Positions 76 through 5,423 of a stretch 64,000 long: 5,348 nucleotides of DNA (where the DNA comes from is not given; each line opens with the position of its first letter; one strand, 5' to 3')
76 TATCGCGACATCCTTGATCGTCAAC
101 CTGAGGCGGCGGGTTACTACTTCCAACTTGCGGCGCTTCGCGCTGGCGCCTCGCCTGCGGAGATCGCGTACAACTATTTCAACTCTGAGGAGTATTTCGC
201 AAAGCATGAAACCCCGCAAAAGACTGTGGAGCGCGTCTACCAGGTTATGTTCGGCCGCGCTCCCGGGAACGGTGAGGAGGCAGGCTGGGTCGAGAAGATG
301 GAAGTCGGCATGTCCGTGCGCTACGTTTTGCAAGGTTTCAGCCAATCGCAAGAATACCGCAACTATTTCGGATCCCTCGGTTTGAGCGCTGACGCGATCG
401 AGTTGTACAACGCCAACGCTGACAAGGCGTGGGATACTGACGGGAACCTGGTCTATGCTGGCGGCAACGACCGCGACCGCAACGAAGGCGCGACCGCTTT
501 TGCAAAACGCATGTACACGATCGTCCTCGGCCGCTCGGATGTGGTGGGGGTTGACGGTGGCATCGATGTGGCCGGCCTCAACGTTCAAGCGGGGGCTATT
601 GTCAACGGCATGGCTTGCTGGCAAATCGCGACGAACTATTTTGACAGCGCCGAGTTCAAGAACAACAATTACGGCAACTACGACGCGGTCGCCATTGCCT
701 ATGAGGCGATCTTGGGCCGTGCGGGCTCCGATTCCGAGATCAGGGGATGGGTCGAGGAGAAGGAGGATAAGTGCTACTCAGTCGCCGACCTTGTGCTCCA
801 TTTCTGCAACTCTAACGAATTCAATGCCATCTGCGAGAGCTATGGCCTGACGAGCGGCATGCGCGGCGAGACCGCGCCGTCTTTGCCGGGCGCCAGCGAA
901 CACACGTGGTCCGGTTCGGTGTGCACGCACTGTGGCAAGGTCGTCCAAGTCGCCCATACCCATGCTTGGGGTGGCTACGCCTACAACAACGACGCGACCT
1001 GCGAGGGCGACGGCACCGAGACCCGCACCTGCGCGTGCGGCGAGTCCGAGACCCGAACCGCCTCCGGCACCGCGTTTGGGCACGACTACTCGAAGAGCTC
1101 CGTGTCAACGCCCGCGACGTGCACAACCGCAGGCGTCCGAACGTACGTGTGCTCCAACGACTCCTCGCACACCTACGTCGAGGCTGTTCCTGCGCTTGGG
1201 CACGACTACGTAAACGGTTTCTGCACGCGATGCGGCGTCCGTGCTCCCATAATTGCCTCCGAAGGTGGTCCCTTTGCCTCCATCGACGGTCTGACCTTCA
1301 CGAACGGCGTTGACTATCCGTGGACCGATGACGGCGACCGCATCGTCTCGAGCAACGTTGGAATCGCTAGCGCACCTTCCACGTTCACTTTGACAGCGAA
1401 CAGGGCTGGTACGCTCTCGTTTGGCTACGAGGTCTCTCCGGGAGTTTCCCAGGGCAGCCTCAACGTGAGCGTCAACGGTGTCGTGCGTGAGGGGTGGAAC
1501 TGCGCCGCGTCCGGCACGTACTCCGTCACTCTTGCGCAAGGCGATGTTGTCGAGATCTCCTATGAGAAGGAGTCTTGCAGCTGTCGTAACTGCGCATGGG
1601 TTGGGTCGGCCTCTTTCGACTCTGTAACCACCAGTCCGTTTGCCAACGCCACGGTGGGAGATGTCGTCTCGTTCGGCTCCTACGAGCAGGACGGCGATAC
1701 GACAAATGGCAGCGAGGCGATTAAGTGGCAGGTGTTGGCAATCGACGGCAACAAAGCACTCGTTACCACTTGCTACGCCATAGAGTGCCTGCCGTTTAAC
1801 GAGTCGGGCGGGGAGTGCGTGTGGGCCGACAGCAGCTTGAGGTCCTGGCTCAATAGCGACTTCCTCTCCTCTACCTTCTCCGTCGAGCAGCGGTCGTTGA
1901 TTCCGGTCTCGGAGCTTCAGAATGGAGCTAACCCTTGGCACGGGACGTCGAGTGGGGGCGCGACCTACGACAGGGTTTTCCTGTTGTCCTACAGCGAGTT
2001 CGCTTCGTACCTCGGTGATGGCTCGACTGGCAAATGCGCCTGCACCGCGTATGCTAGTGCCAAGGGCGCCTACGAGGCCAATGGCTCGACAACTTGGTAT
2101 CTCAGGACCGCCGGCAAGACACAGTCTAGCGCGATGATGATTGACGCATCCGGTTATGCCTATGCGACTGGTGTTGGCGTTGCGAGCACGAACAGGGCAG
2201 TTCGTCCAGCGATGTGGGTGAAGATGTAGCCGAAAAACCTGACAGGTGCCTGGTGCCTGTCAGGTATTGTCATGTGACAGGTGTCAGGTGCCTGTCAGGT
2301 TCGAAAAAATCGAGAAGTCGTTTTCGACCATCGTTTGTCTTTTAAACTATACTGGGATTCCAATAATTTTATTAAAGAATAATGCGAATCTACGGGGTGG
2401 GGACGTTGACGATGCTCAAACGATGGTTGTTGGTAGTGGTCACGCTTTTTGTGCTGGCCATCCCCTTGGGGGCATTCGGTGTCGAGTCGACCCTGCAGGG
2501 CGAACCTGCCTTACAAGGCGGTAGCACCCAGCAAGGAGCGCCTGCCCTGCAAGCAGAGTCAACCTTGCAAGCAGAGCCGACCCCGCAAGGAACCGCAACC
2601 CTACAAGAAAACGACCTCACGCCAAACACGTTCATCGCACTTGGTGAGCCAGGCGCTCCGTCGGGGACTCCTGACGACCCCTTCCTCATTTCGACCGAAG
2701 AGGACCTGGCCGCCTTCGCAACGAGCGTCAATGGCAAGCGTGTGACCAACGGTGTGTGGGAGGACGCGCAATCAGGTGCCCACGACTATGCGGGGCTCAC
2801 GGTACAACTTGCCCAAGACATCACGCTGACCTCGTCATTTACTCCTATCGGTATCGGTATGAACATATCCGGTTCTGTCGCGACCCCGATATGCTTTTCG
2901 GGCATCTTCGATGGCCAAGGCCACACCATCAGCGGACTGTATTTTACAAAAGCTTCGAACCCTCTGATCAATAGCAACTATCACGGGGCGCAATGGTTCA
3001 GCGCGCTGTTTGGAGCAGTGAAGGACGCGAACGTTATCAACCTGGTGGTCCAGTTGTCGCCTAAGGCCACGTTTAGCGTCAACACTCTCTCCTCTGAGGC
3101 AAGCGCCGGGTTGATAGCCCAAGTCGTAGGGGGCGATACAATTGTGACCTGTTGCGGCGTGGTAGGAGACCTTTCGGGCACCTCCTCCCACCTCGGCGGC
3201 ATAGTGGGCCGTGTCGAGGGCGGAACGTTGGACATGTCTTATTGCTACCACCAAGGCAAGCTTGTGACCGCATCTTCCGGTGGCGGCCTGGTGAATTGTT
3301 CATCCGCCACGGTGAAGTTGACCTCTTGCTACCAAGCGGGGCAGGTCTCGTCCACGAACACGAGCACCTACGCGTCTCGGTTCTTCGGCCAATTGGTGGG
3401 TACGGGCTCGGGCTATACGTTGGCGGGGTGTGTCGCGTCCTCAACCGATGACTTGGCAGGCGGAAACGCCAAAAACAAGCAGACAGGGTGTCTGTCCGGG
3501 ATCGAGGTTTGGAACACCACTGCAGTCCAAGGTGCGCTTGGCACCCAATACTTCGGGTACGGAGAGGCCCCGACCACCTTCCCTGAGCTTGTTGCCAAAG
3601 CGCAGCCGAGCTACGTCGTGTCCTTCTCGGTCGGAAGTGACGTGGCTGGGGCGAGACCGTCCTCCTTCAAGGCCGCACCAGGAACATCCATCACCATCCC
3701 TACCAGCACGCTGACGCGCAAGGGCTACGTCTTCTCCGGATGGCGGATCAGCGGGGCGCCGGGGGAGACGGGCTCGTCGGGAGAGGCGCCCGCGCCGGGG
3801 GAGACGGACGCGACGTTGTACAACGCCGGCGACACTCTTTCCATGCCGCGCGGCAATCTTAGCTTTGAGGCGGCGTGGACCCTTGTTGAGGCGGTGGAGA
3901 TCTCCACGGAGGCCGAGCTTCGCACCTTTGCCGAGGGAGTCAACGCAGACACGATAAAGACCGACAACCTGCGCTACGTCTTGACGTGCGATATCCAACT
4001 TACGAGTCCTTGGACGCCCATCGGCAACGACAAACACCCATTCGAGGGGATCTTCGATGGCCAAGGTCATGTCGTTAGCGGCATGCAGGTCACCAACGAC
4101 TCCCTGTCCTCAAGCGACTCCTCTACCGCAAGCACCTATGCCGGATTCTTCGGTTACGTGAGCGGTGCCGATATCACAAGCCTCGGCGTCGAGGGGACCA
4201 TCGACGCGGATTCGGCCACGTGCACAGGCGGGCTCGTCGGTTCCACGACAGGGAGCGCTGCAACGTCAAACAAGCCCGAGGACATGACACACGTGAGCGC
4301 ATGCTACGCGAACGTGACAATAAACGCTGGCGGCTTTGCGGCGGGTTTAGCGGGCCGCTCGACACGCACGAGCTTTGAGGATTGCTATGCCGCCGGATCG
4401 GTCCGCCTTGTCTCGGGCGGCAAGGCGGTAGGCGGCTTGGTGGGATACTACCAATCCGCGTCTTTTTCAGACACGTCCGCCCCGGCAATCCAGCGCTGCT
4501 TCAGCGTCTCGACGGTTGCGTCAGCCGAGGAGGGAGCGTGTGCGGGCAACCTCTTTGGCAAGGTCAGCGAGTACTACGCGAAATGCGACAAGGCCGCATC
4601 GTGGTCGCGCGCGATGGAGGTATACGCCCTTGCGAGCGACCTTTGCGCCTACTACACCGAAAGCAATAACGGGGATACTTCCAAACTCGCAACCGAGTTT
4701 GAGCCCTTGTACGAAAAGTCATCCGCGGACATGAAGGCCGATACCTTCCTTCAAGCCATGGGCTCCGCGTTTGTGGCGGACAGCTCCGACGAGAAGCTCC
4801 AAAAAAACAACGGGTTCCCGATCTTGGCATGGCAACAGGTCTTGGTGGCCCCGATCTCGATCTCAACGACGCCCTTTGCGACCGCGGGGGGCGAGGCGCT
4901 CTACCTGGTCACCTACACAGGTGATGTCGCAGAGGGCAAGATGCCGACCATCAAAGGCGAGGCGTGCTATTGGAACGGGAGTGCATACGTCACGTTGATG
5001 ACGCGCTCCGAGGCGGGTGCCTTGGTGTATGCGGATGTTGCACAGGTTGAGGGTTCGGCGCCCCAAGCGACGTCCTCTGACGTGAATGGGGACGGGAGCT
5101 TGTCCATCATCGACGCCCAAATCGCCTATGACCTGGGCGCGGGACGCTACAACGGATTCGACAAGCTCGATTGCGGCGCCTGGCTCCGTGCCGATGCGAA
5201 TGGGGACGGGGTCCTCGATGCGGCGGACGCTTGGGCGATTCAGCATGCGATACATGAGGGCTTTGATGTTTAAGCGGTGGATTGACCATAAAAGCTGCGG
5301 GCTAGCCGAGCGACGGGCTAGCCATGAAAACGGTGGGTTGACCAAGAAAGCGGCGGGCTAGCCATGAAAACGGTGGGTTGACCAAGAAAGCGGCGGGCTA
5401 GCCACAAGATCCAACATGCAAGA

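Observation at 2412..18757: Three tandem giant secreted proteins with dockerin-like C-termini in an actinobacterial-type genome, with no visible docking partner or conventional wall anchor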

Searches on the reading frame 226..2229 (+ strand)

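Call 8: search_protein_families(library=pfam, proteins=[window:226-2229:+], max_evalue=0.01)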
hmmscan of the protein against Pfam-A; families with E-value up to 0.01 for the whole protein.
window:226-2229:+ (667 aa): 3 families
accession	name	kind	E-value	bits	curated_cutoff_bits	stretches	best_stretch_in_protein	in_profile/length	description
PF19789.6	DUF6273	-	4.7e-23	82.3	23.5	1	523-666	23-171/172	Domain of unknown function (DUF6273)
PF13946.11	DUF4214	-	5.6e-13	49.2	23.2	2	136-201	2-70/72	Domain of unknown function (DUF4214)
PF00427.26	PBS_linker_poly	-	0.0093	16.5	28.7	0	147-200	62-114/126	Phycobilisome Linker polypeptide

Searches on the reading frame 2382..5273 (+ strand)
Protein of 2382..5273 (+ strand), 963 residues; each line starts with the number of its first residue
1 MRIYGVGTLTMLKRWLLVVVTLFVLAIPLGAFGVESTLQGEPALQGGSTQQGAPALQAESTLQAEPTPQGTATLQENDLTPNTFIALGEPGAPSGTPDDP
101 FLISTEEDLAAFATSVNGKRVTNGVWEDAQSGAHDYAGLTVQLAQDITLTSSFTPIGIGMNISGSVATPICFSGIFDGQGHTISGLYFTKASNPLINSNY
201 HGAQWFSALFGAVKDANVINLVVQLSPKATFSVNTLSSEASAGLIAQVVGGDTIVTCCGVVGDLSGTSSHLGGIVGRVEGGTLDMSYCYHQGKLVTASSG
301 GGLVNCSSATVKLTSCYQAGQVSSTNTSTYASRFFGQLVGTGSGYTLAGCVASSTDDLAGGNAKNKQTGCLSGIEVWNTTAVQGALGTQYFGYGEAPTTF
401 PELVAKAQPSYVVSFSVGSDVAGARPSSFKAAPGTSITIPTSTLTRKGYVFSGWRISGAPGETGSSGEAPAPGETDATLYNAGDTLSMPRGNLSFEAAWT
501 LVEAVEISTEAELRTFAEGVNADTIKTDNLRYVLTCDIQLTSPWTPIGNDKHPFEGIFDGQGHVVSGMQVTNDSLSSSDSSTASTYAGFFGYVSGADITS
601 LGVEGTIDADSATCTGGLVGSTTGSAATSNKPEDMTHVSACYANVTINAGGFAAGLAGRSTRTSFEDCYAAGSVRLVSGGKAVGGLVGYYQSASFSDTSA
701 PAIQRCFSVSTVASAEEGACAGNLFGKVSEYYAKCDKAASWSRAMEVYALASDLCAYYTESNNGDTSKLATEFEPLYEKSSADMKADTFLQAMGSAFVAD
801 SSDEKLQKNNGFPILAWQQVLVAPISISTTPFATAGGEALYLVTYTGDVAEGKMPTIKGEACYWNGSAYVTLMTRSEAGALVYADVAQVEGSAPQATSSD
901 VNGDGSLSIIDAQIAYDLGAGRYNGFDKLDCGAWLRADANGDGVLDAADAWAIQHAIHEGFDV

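Call 6: search_protein_families(library=pfam, proteins=[window:2382-5273:+], max_evalue=0.1)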
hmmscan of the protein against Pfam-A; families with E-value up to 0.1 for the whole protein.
window:2382-5273:+ (963 aa): 2 families
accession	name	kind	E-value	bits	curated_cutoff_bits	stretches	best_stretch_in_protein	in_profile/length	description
PF00404.24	Dockerin_1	-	0.00079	20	22.9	1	899-956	2-55/57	Dockerin type I domain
PF09479.16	Flg_new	-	0.0011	19.5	27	1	411-458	1-42/65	Listeria-Bacteroides repeat domain (List_Bact_rpt)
